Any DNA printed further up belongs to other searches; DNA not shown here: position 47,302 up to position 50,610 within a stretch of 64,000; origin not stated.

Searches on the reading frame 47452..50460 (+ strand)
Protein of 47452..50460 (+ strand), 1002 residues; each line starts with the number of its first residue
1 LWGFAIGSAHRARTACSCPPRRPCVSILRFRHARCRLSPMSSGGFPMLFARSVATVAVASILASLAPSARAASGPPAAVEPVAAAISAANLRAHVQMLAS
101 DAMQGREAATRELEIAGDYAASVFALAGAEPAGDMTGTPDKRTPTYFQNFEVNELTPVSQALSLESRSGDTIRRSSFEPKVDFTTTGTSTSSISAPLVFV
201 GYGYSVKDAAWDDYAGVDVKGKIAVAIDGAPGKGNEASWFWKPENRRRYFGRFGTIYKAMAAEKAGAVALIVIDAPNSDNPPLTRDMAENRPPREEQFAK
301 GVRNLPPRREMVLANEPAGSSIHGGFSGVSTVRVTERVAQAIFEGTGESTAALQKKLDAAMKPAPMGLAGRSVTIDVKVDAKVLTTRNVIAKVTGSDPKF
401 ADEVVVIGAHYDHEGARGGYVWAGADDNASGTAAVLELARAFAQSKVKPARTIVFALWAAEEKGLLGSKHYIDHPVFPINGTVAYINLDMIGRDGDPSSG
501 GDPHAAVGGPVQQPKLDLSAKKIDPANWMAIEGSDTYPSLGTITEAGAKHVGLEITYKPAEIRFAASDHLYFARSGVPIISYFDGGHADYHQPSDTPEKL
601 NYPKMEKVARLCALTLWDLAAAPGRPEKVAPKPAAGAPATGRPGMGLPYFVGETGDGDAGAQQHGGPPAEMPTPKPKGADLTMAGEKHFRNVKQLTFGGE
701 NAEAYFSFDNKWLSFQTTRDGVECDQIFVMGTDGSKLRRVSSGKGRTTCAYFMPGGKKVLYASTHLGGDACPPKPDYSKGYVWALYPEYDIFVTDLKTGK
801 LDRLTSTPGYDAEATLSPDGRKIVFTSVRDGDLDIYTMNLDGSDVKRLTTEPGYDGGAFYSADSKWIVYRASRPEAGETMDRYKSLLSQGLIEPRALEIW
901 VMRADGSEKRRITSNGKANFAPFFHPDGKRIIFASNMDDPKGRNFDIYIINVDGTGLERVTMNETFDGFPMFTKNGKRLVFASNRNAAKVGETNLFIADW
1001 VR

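Call 71: search_protein_families(library=pfam, proteins=[window:47452-50460:+], max_evalue=0.0001)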
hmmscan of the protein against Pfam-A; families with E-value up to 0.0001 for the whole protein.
window:47452-50460:+ (1002 aa): 5 families
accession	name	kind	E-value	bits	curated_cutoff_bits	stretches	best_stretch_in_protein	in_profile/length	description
PF04389.22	Peptidase_M28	-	7.6e-45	153.5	21.3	1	388-613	1-190/193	Peptidase family M28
PF07676.18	PD40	-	1.5e-39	133.6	20.9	2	803-836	3-37/38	WD40-like Beta Propeller Repeat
PF01546.33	Peptidase_M20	-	3.4e-09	37.3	24.6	1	419-594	26-185/206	Peptidase family M20/M25/M40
PF00930.27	DPPIV_N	-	3e-06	26.6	22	0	789-866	23-93/354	Dipeptidyl peptidase IV (DPP IV) N-terminal region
PF02225.27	PA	-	1.2e-05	25.8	23.9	1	194-281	2-66/95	PA domain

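Call 72: search_protein_families(library=ncbifam, proteins=[window:47452-50460:+], max_evalue=0.01)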
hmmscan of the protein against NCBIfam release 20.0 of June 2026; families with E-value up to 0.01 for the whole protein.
window:47452-50460:+ (1002 aa): 15 families
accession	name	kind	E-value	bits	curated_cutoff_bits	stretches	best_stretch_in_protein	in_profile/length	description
TIGR02800.1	propeller_TolB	equivalog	9.2e-44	150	343.15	3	789-870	259-340/418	Tol-Pal system beta propeller repeat protein TolB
NF053518.1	DipepPtdsDpp5Prph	equivalog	3.9e-18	65.3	900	2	790-886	43-139/655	dipeptidyl-peptidase Dpp5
NF003124.0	PRK04043.1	equivalog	3.7e-14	52.3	428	1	789-937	257-388/419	Tol-Pal system protein TolB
NF045908.1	AminopepLapALeg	equivalog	3.2e-12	46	600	1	393-492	197-290/396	aminopeptidase LapA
NF002183.0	PRK01029.1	equivalog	1.9e-10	40.4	405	1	814-876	332-394/429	Tol-Pal system protein TolB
NF052339.1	hydrazine_alpha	equivalog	3e-10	38.7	800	1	790-860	84-156/804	hydrazine synthase subunit alpha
NF033523.0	lasso_peptidase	equivalog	4.7e-08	32.2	400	1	812-873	91-152/638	Atxe2 family lasso peptide isopeptidase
NF053607.1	CHU_0125_OmpA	equivalog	1.9e-05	23.4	620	1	914-998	216-306/639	CHU_0125 family OmpA-like outer membrane integrity protein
NF009527.0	PRK12891.1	subfamily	8.5e-05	21.7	461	1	371-463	53-133/426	Zn-dependent hydrolase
NF007568.0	PRK10199.1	equivalog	9.8e-05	21.8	298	1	412-473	128-187/346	aminopeptidase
NF005913.0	PRK07906.1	subfamily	0.00019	20.2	382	1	417-474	110-169/442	hypothetical protein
NF006771.0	PRK09290.1-5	subfamily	0.0013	17.3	399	1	386-470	59-140/413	allantoate amidohydrolase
TIGR01883.1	PepT-like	hypoth_equivalog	0.0017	17.5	274.25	1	423-473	97-145/361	peptidase T-like protein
TIGR01910.1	DapE-ArgE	subfamily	0.0033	16.7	217.6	0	424-474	102-152/373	ArgE/DapE family deacylase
NF006111.0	PRK08262.1-1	equivalog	0.0034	16.1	825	1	417-469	150-204/493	M20 family peptidase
